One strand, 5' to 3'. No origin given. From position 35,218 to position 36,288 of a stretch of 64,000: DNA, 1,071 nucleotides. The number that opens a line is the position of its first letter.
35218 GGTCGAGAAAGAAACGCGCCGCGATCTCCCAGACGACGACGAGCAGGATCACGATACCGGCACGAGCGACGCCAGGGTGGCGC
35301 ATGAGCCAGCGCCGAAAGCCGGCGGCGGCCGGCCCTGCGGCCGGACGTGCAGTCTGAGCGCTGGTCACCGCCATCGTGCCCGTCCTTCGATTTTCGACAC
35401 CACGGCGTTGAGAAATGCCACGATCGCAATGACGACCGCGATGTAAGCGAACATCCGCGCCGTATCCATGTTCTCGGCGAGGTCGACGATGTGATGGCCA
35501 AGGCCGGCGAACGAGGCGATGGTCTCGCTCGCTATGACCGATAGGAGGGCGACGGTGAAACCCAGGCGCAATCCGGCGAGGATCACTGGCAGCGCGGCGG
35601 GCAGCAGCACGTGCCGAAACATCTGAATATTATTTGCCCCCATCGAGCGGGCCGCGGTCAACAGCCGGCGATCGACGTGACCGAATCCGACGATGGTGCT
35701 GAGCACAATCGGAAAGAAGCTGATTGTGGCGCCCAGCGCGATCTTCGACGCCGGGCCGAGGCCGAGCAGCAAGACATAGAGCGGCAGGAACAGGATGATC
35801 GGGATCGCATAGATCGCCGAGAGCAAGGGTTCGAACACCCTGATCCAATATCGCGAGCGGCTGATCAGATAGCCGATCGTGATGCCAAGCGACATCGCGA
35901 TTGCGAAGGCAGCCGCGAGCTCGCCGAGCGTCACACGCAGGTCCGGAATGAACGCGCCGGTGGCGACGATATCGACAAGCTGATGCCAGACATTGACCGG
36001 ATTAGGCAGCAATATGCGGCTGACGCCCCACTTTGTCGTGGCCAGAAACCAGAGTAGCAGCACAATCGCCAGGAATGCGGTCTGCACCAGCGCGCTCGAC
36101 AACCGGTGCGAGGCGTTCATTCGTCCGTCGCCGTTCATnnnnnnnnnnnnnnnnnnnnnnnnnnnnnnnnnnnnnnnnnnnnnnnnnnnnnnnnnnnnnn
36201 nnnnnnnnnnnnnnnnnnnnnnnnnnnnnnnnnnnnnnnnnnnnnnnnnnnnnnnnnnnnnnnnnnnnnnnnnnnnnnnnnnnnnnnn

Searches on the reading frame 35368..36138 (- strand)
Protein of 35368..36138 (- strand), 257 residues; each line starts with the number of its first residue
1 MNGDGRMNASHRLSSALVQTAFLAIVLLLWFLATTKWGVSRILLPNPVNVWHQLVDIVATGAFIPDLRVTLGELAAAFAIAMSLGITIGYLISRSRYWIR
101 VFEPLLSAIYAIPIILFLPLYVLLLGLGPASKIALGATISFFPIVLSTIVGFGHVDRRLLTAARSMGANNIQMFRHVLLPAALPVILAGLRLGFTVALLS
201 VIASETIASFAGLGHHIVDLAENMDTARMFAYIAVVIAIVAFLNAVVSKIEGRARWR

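Call 65: search_protein_families(library=pfam, proteins=[window:35368-36138:-], max_evalue=0.001)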
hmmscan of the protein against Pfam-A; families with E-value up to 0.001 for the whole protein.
window:35368-36138:- (257 aa): 1 family
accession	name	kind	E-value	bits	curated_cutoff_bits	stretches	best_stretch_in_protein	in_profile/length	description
PF00528.27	BPD_transp_1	-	1.7e-23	83.8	26.4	1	84-251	4-179/184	Binding-protein-dependent transport system inner membrane component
